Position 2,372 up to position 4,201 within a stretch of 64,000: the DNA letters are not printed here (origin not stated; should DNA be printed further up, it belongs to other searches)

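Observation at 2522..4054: Single polypeptide fusing a GT2 glycosyltransferase, a membrane segment and the GmhB heptose-bisphosphate phosphatase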

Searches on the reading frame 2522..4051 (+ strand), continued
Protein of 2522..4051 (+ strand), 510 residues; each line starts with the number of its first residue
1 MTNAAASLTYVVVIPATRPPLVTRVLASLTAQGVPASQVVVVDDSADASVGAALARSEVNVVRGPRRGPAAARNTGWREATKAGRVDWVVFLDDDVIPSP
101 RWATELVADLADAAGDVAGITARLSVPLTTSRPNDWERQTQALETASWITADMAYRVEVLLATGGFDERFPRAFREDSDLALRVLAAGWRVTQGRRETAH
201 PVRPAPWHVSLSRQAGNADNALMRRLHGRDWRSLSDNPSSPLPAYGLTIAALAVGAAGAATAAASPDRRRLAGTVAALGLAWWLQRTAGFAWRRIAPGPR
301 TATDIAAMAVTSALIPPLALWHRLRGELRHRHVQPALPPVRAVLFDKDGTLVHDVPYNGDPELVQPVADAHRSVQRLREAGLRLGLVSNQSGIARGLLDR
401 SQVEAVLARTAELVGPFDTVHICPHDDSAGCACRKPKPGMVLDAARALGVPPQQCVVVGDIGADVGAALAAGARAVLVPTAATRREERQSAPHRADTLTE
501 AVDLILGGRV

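Call 5: find_homologous_proteins(query=window:2522-4051:+, max_evalue=0.00001)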
Query window:2522-4051:+ (510 aa): 6874 proteins with E <= 0.00001 among 8000 candidates; the best 120 are listed.
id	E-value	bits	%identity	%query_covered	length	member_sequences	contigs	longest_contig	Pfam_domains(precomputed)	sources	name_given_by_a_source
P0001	0.0e+0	1094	99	100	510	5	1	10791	PF13419.13,PF13641.13,PF00702.33,PF13242.13,PF00535.33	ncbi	ncbi:MAG: HAD-IIIA family hydrolase [Actinomycetales bacterium]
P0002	3.4e-151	522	56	97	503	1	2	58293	PF13419.13,PF13632.13,PF10111.15,PF13641.13,PF13344.13,PF00702.33,PF13242.13,PF00535.33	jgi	jgi:HAD superfamily hydrolase (TIGR01662 family)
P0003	2.4e-149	516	53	97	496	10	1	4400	PF13419.13,PF00702.33,PF13242.13,PF00535.33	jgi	jgi:HAD superfamily hydrolase (TIGR01662 family)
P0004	2.5e-149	516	56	98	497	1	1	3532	PF13419.13,PF13641.13,PF13344.13,PF00702.33,PF13242.13,PF00535.33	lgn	-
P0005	3.3e-149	516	57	98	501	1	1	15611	PF13419.13,PF13632.13,PF13641.13,PF13344.13,PF00702.33,PF13242.13,PF00535.33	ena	-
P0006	7.1e-149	515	56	98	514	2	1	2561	PF13419.13,PF13641.13,PF00702.33,PF13242.13,PF00535.33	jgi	-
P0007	9.2e-149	514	56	98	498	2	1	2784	PF13419.13,PF13344.13,PF00702.33,PF13242.13,PF00535.33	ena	-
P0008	2.7e-148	513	53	98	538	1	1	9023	PF13419.13,PF13632.13,PF00702.33,PF13242.13,PF00535.33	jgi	jgi:HAD superfamily hydrolase (TIGR01662 family)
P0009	5.0e-148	512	56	97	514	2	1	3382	PF13419.13,PF13641.13,PF13344.13,PF00702.33,PF13242.13,PF00535.33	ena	-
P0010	5.6e-148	512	52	98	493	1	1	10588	PF13419.13,PF10111.15,PF13641.13,PF13344.13,PF00702.33,PF13242.13,PF00535.33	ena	-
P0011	1.5e-147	510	54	97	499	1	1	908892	PF13419.13,PF10111.15,PF00702.33,PF13242.13,PF00535.33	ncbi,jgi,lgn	jgi:HAD superfamily hydrolase (TIGR01662 family)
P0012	1.6e-147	510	54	98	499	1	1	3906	PF13419.13,PF10111.15,PF13344.13,PF00702.33,PF08645.18,PF13242.13,PF00535.33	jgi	jgi:HAD superfamily hydrolase (TIGR01662 family)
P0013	2.8e-147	510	54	98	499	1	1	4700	PF13419.13,PF10111.15,PF13344.13,PF00702.33,PF08645.18,PF13242.13,PF00535.33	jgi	jgi:HAD superfamily hydrolase (TIGR01662 family)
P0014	2.9e-147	510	54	95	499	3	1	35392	PF13419.13,PF10111.15,PF13344.13,PF00702.33,PF08645.18,PF13242.13,PF00535.33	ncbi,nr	ncbi:MAG: hydrolase, HAD-superfamily, subfamily [Blastococcus sp.]|nr:hydrolase, HAD-superfamily, su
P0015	3.2e-147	509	55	98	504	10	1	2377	PF13419.13,PF13632.13,PF10111.15,PF13641.13,PF13344.13,PF00702.33,PF13242.13,PF00535.33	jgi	jgi:HAD superfamily hydrolase (TIGR01662 family)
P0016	4.2e-147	509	54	98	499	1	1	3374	PF13419.13,PF10111.15,PF13344.13,PF00702.33,PF13242.13,PF00535.33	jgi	jgi:HAD superfamily hydrolase (TIGR01662 family)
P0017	9.3e-147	508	55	98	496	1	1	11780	PF13419.13,PF13632.13,PF13641.13,PF13344.13,PF00702.33,PF13242.13,PF00535.33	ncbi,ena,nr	ncbi:MAG TPA: HAD-IIIA family hydrolase [Jiangellales bacterium]|nr:HAD-IIIA family hydrolase [Jiang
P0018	9.4e-147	508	53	98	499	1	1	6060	PF13419.13,PF10111.15,PF13641.13,PF00702.33,PF13242.13,PF00535.33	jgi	-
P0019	1.0e-146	508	56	97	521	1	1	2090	PF13419.13,PF13344.13,PF00702.33,PF13242.13,PF00535.33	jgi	-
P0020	1.4e-146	507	56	97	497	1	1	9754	PF13419.13,PF10111.15,PF13344.13,PF00702.33,PF08645.18,PF13242.13,PF00535.33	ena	-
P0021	1.5e-146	507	56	98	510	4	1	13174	PF13419.13,PF13641.13,PF13344.13,PF00702.33,PF13242.13,PF00535.33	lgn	-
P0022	1.9e-146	507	55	99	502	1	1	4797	PF13419.13,PF13641.13,PF00702.33,PF13242.13,PF00535.33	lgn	-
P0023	1.9e-146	507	55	98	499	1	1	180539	PF13419.13,PF10111.15,PF00702.33,PF13242.13,PF00535.33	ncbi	ncbi:HAD-IIIA family hydrolase [Geodermatophilus sp. SYSU D01186]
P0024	2.2e-146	507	53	97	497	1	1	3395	PF13419.13,PF10111.15,PF13344.13,PF00702.33,PF13242.13,PF00535.33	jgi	jgi:HAD superfamily hydrolase (TIGR01662 family)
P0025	2.3e-146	507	55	98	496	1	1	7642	PF13419.13,PF13632.13,PF13641.13,PF13344.13,PF00702.33,PF13242.13,PF00535.33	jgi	jgi:histidinol-phosphate phosphatase family protein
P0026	3.0e-146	506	54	98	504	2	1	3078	PF13632.13,PF00702.33,PF13242.13,PF00535.33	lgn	-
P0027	7.5e-146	505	55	98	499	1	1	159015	PF13419.13,PF10111.15,PF13344.13,PF00702.33,PF13242.13,PF00535.33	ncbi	ncbi:HAD-IIIA family hydrolase [Geodermatophilus sp. SYSU D00079]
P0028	7.8e-146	505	56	98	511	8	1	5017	PF13419.13,PF13641.13,PF00702.33,PF13242.13,PF00535.33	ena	-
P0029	1.3e-145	504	54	97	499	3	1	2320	PF13419.13,PF10111.15,PF00702.33,PF08645.18,PF13242.13,PF00535.33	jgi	jgi:HAD superfamily hydrolase (TIGR01662 family)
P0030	1.8e-145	504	54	97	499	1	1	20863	PF13419.13,PF10111.15,PF13344.13,PF00702.33,PF08645.18,PF13242.13,PF00535.33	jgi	jgi:HAD superfamily hydrolase (TIGR01662 family)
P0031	2.1e-145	503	54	98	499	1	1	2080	PF13419.13,PF10111.15,PF13344.13,PF00702.33,PF13242.13,PF00535.33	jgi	jgi:HAD superfamily hydrolase (TIGR01662 family)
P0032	2.1e-145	503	55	98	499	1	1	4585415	PF13419.13,PF10111.15,PF13344.13,PF00702.33,PF08645.18,PF13242.13,PF00535.33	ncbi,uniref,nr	ncbi:HAD-IIIA family hydrolase [Blastococcus sp. PRF04-17]|uniref:HAD-IIIA family hydrolase n=1 Tax=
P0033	3.0e-145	503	55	98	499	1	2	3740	PF13419.13,PF10111.15,PF13344.13,PF00702.33,PF13242.13,PF00535.33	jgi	jgi:HAD superfamily hydrolase (TIGR01662 family)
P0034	3.3e-145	503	56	98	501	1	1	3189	PF13419.13,PF13632.13,PF13641.13,PF13344.13,PF00702.33,PF13242.13,PF00535.33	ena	-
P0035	3.7e-145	503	53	98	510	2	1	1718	PF13419.13,PF13344.13,PF00702.33,PF13242.13,PF00535.33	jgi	-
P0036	4.6e-145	502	53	98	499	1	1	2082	PF13419.13,PF10111.15,PF13344.13,PF00702.33,PF13242.13,PF00535.33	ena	-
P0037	5.7e-145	502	54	97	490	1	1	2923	PF13419.13,PF10111.15,PF13344.13,PF00702.33,PF08645.18,PF13242.13,PF00535.33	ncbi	-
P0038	7.2e-145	502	53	98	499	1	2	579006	PF13419.13,PF10111.15,PF13344.13,PF00702.33,PF08645.18,PF13242.13,PF00535.33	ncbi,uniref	ncbi:HAD-IIIA family hydrolase [Blastococcus deserti]|uniref:D,D-heptose 1,7-bisphosphate phosphatas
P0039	1.0e-144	501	53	98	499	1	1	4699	PF13419.13,PF10111.15,PF13344.13,PF00702.33,PF13242.13,PF00535.33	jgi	jgi:HAD superfamily hydrolase (TIGR01662 family)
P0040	1.0e-144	501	54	98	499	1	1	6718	PF13419.13,PF10111.15,PF13344.13,PF00702.33,PF08645.18,PF13242.13,PF00535.33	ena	-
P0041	1.2e-144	501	54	98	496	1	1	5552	PF13419.13,PF13632.13,PF13641.13,PF13344.13,PF00702.33,PF08645.18,PF13242.13,PF00535.33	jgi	jgi:HAD superfamily hydrolase (TIGR01662 family)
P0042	1.4e-144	501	54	98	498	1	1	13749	PF13419.13,PF13344.13,PF00702.33,PF13242.13,PF00535.33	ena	-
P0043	1.4e-144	501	53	98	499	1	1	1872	PF13419.13,PF10111.15,PF13344.13,PF00702.33,PF08645.18,PF13242.13,PF00535.33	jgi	jgi:HAD superfamily hydrolase (TIGR01662 family)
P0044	1.6e-144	501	54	99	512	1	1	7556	PF13419.13,PF13641.13,PF00702.33,PF13242.13,PF00535.33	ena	-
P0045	1.6e-144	500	53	98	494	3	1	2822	PF13419.13,PF10111.15,PF13344.13,PF00702.33,PF13242.13,PF00535.33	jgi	-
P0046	1.7e-144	500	54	98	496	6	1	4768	PF13419.13,PF13632.13,PF13641.13,PF13344.13,PF00702.33,PF13242.13,PF00535.33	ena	-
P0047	1.8e-144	500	54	98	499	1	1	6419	PF13419.13,PF10111.15,PF13344.13,PF00702.33,PF08645.18,PF13242.13,PF00535.33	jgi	jgi:HAD superfamily hydrolase (TIGR01662 family)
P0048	2.0e-144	500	54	98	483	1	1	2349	PF13419.13,PF13632.13,PF10111.15,PF13641.13,PF00702.33,PF13242.13,PF00535.33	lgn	-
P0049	2.1e-144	500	60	86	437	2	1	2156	PF13419.13,PF10111.15,PF13344.13,PF00702.33,PF08645.18,PF13242.13,PF00535.33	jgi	jgi:HAD superfamily hydrolase (TIGR01662 family)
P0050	2.9e-144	500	53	98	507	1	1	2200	PF13419.13,PF13641.13,PF13344.13,PF00702.33,PF13242.13,PF00535.33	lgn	-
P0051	2.9e-144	500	55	98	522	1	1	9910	PF13419.13,PF13344.13,PF00702.33,PF13242.13,PF00535.33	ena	-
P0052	2.9e-144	500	53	98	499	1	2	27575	PF13419.13,PF10111.15,PF13344.13,PF00702.33,PF08645.18,PF13242.13,PF00535.33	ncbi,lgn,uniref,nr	ncbi:HAD-IIIA family hydrolase [Blastococcus mobilis]|uniref:D,D-heptose 1,7-bisphosphate phosphatas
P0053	3.7e-144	499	55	99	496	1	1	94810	PF13419.13,PF10111.15,PF13344.13,PF00702.33,PF13242.13,PF00535.33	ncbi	ncbi:HAD-IIIA family hydrolase [Geodermatophilus sp. SYSU D00710]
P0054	4.1e-144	499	56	97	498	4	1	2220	PF13419.13,PF10111.15,PF13344.13,PF00702.33,PF13242.13,PF00535.33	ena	-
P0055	5.3e-144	499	53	98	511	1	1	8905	PF13419.13,PF10111.15,PF13344.13,PF00702.33,PF08645.18,PF13242.13,PF00535.33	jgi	jgi:HAD superfamily hydrolase (TIGR01662 family)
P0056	6.3e-144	499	56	98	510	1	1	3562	PF13419.13,PF13641.13,PF13344.13,PF00702.33,PF13242.13,PF00535.33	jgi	jgi:histidinol-phosphate phosphatase family protein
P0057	6.8e-144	498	54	98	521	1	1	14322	PF13419.13,PF10111.15,PF00702.33,PF13242.13,PF00535.33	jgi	jgi:HAD superfamily hydrolase (TIGR01662 family)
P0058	6.9e-144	498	53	98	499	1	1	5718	PF13419.13,PF10111.15,PF00702.33,PF13242.13,PF00535.33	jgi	jgi:HAD superfamily hydrolase (TIGR01662 family)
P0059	7.2e-144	498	56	98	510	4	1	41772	PF13419.13,PF13641.13,PF13344.13,PF00702.33,PF13242.13,PF00535.33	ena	-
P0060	7.7e-144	498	54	98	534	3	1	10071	PF13419.13,PF13344.13,PF00702.33,PF13242.13,PF00535.33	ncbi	-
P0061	7.8e-144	498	55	96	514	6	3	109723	PF13419.13,PF13632.13,PF13641.13,PF00702.33,PF13242.13,PF00535.33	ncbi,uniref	ncbi:HAD-IIIA family hydrolase [Kineococcus auxinigenes]|uniref:HAD-IIIA family hydrolase n=1 Tax=un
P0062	8.3e-144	498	52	100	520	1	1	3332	PF13419.13,PF13641.13,PF13344.13,PF00702.33,PF13242.13,PF00535.33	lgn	-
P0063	9.2e-144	498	53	98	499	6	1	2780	PF13419.13,PF10111.15,PF13344.13,PF00702.33,PF13242.13,PF00535.33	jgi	jgi:HAD superfamily hydrolase (TIGR01662 family)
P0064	1.1e-143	498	52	98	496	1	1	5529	PF13419.13,PF10111.15,PF13344.13,PF00702.33,PF13242.13,PF00535.33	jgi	jgi:HAD superfamily hydrolase (TIGR01662 family)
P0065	1.1e-143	498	54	99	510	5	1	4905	PF13419.13,PF13344.13,PF00702.33,PF13242.13,PF00535.33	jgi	jgi:histidinol-phosphate phosphatase family protein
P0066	1.1e-143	498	53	98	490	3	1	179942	PF13419.13,PF10111.15,PF13344.13,PF00702.33,PF13242.13,PF00535.33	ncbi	ncbi:HAD-IIIA family hydrolase [Geodermatophilus sp. SYSU D00758]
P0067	1.2e-143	498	53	98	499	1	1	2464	PF13419.13,PF10111.15,PF13344.13,PF00702.33,PF08645.18,PF13242.13,PF00535.33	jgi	jgi:HAD superfamily hydrolase (TIGR01662 family)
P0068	1.3e-143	497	53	98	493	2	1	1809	PF13419.13,PF10111.15,PF13641.13,PF13344.13,PF00702.33,PF13242.13,PF00535.33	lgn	-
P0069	1.7e-143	497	56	98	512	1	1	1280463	PF13419.13,PF13344.13,PF00702.33,PF13242.13,PF00535.33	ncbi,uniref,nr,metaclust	ncbi:HAD-IIIA family hydrolase [Quadrisphaera sp. DSM 44207]|uniref:HAD-IIIA family hydrolase n=1 Ta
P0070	1.9e-143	497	55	98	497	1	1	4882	PF13419.13,PF13641.13,PF13344.13,PF00702.33,PF13242.13,PF00535.33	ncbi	-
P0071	1.9e-143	497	54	98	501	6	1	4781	PF13419.13,PF13632.13,PF13641.13,PF13344.13,PF00702.33,PF13242.13,PF00535.33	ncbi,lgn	-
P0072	2.0e-143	497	55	98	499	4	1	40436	PF13419.13,PF10111.15,PF13344.13,PF00702.33,PF13242.13,PF00535.33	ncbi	ncbi:HAD-IIIA family hydrolase [Geodermatophilus sp. SYSU D00708]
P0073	2.0e-143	497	52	98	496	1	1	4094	PF13419.13,PF10111.15,PF13344.13,PF00702.33,PF13242.13,PF00535.33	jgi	jgi:HAD superfamily hydrolase (TIGR01662 family)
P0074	2.2e-143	497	54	99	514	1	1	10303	PF13419.13,PF13641.13,PF13344.13,PF00702.33,PF13242.13,PF00535.33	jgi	jgi:histidinol-phosphate phosphatase family protein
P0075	2.2e-143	497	54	97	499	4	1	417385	PF13419.13,PF10111.15,PF13344.13,PF00702.33,PF13242.13,PF00535.33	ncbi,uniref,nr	ncbi:HAD-IIIA family hydrolase [Modestobacter marinus]|uniref:HAD-IIIA family hydrolase n=1 Tax=Mode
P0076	2.3e-143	497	56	98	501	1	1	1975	PF13419.13,PF13632.13,PF10111.15,PF13641.13,PF13344.13,PF00702.33,PF13242.13,PF00535.33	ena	-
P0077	2.4e-143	497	56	97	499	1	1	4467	PF13419.13,PF10111.15,PF00702.33,PF13242.13,PF00535.33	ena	-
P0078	2.5e-143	497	53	99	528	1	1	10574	PF13419.13,PF00702.33,PF13242.13,PF00535.33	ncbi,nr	ncbi:MAG TPA: HAD-IIIA family hydrolase [Intrasporangium sp.]|nr:HAD-IIIA family hydrolase [Intraspo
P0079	3.1e-143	496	53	98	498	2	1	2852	PF13419.13,PF10111.15,PF13344.13,PF00702.33,PF13242.13,PF00535.33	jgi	jgi:HAD superfamily hydrolase (TIGR01662 family)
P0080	3.1e-143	496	54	97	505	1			PF13419.13,PF10111.15,PF13344.13,PF00702.33,PF08645.18,PF13242.13,PF00535.33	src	-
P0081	3.5e-143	496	53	98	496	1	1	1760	PF13419.13,PF13344.13,PF00702.33,PF08645.18,PF13242.13,PF00535.33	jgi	jgi:HAD superfamily hydrolase (TIGR01662 family)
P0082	3.8e-143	496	53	98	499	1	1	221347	PF13419.13,PF10111.15,PF13344.13,PF00702.33,PF13242.13,PF00535.33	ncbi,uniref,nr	ncbi:HAD-IIIA family hydrolase [Geodermatophilus sabuli]|uniref:D,D-heptose 1,7-bisphosphate phospha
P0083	4.3e-143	496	54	98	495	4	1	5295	PF13419.13,PF00702.33,PF13242.13,PF00535.33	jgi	jgi:histidinol-phosphate phosphatase family protein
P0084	4.8e-143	496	53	99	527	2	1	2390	PF13419.13,PF13641.13,PF00702.33,PF13242.13,PF00535.33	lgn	-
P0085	5.2e-143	495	55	98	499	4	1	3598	PF13419.13,PF10111.15,PF13344.13,PF00702.33,PF08645.18,PF13242.13,PF00535.33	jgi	-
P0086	5.6e-143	495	54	97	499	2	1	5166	PF13419.13,PF13632.13,PF10111.15,PF13344.13,PF00702.33,PF13242.13,PF00535.33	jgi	jgi:HAD superfamily hydrolase (TIGR01662 family)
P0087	5.9e-143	495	58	98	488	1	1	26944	PF13419.13,PF10111.15,PF13344.13,PF00702.33,PF13242.13,PF00535.33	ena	-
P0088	5.9e-143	495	52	95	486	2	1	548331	PF13419.13,PF10111.15,PF13641.13,PF13344.13,PF00702.33,PF13242.13,PF00535.33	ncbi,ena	-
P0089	6.7e-143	495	52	98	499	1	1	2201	PF13419.13,PF10111.15,PF13344.13,PF00702.33,PF13242.13,PF00535.33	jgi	jgi:HAD superfamily hydrolase (TIGR01662 family)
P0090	7.3e-143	495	56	88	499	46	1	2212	PF13419.13,PF10111.15,PF13344.13,PF00702.33,PF08645.18,PF13242.13,PF00535.33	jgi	jgi:HAD superfamily hydrolase (TIGR01662 family)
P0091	8.0e-143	495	53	95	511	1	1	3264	PF13419.13,PF13632.13,PF10111.15,PF13641.13,PF00702.33,PF13242.13,PF00535.33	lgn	-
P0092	8.3e-143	495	55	100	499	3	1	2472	PF13419.13,PF10111.15,PF13344.13,PF00702.33,PF08645.18,PF13242.13,PF00535.33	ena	-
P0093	9.2e-143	495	53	98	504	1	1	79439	PF13419.13,PF10111.15,PF00702.33,PF13242.13,PF00535.33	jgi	jgi:histidinol-phosphate phosphatase family protein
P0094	9.3e-143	495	54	98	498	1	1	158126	PF13419.13,PF10111.15,PF13344.13,PF00702.33,PF13242.13,PF00535.33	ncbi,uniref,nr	ncbi:HAD-IIIA family hydrolase [Geodermatophilus sp. YIM 151500]|uniref:HAD-IIIA family hydrolase n=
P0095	1.0e-142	494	54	98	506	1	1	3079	PF13419.13,PF13632.13,PF10111.15,PF00702.33,PF13242.13,PF00535.33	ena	-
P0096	1.1e-142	494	52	98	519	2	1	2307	PF13419.13,PF13344.13,PF00702.33,PF08645.18,PF13242.13,PF00535.33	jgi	jgi:histidinol-phosphate phosphatase family protein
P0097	1.2e-142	494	52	99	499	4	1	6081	PF13419.13,PF10111.15,PF13344.13,PF00702.33,PF13242.13,PF00535.33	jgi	jgi:HAD superfamily hydrolase (TIGR01662 family)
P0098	1.3e-142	494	53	98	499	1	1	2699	PF13419.13,PF10111.15,PF13344.13,PF00702.33,PF13242.13,PF00535.33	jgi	jgi:HAD superfamily hydrolase (TIGR01662 family)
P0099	1.5e-142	494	52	98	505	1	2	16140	PF13419.13,PF13632.13,PF10111.15,PF13344.13,PF00702.33,PF13242.13,PF00535.33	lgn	-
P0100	1.5e-142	494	53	95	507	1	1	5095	PF13419.13,PF13344.13,PF00702.33,PF13242.13,PF00535.33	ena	-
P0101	1.8e-142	494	53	97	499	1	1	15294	PF13419.13,PF10111.15,PF13344.13,PF00702.33,PF13242.13,PF00535.33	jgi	jgi:histidinol-phosphate phosphatase family protein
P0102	1.9e-142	494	56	97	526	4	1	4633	PF13419.13,PF13641.13,PF00702.33,PF13242.13,PF00535.33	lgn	-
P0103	2.1e-142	493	53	100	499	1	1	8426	PF13419.13,PF10111.15,PF13344.13,PF00702.33,PF13242.13,PF00535.33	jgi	jgi:HAD superfamily hydrolase (TIGR01662 family)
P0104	2.2e-142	493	52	98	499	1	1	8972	PF13419.13,PF10111.15,PF13344.13,PF00702.33,PF08645.18,PF13242.13,PF00535.33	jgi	jgi:HAD superfamily hydrolase (TIGR01662 family)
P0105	2.2e-142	493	57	88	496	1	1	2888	PF13419.13,PF10111.15,PF13344.13,PF00702.33,PF08645.18,PF13242.13,PF00535.33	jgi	jgi:HAD superfamily hydrolase (TIGR01662 family)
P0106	2.2e-142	493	54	100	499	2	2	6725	PF13419.13,PF10111.15,PF00702.33,PF13242.13,PF00535.33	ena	-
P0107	2.3e-142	493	53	97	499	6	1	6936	PF13419.13,PF10111.15,PF13344.13,PF00702.33,PF13242.13,PF00535.33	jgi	jgi:HAD superfamily hydrolase (TIGR01662 family)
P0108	2.4e-142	493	54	98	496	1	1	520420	PF13419.13,PF10111.15,PF13344.13,PF00702.33,PF13242.13,PF00535.33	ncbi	ncbi:HAD-IIIA family hydrolase [Geodermatophilus sp. SYSU D00815]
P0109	2.5e-142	493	52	98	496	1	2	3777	PF13419.13,PF10111.15,PF13344.13,PF00702.33,PF13242.13,PF00535.33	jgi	jgi:HAD superfamily hydrolase (TIGR01662 family)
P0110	2.8e-142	493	54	97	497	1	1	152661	PF13419.13,PF10111.15,PF13344.13,PF00702.33,PF13242.13,PF00535.33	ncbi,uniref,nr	ncbi:HAD family hydrolase [Geodermatophilus sp. TF02-6]|uniref:HAD-IIIA family hydrolase n=1 Tax=Geo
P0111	2.8e-142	493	54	98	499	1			PF13419.13,PF13344.13,PF00702.33,PF13242.13,PF00535.33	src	-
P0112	2.8e-142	493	52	98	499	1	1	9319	PF13419.13,PF10111.15,PF13344.13,PF00702.33,PF08645.18,PF13242.13,PF00535.33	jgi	jgi:HAD superfamily hydrolase (TIGR01662 family)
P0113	3.0e-142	493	55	98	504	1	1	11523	PF13419.13,PF00702.33,PF13242.13,PF00535.33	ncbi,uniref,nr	ncbi:HAD-IIIA family hydrolase [Nocardiopsis trehalosi]|uniref:HAD-IIIA family hydrolase n=1 Tax=Noc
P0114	3.6e-142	493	55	98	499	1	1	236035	PF13419.13,PF10111.15,PF13344.13,PF00702.33,PF13242.13,PF00535.33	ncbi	ncbi:HAD-IIIA family hydrolase [Geodermatophilus sp. SYSU D00742]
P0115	3.6e-142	493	54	97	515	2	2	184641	PF13419.13,PF13632.13,PF13641.13,PF13344.13,PF00702.33,PF13242.13,PF00535.33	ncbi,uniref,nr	ncbi:HAD-IIIA family hydrolase [Paenibacillus sp. TRM 82003]|uniref:HAD-IIIA family hydrolase n=1 Ta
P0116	4.2e-142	492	54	99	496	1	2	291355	PF13419.13,PF10111.15,PF13344.13,PF00702.33,PF13242.13,PF00535.33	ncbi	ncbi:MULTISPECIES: HAD-IIIA family hydrolase [unclassified Geodermatophilus]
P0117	4.4e-142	492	55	100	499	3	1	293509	PF13419.13,PF10111.15,PF00702.33,PF13242.13,PF00535.33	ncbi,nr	ncbi:HAD-IIIA family hydrolase [Modestobacter lapidis]|nr:HAD-IIIA family hydrolase [Modestobacter l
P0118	4.7e-142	492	54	99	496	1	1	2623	PF13419.13,PF13632.13,PF13641.13,PF13344.13,PF00702.33,PF13242.13,PF00535.33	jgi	-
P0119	4.8e-142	492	53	98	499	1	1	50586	PF13419.13,PF10111.15,PF00702.33,PF13242.13,PF00535.33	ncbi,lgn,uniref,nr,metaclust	ncbi:haloacid dehalogenase superfamily, subfamily IA, variant 3 with third motif having DD or ED [Mo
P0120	5.0e-142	492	53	98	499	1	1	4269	PF13419.13,PF13344.13,PF00702.33,PF08645.18,PF13242.13,PF00535.33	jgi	jgi:HAD superfamily hydrolase (TIGR01662 family)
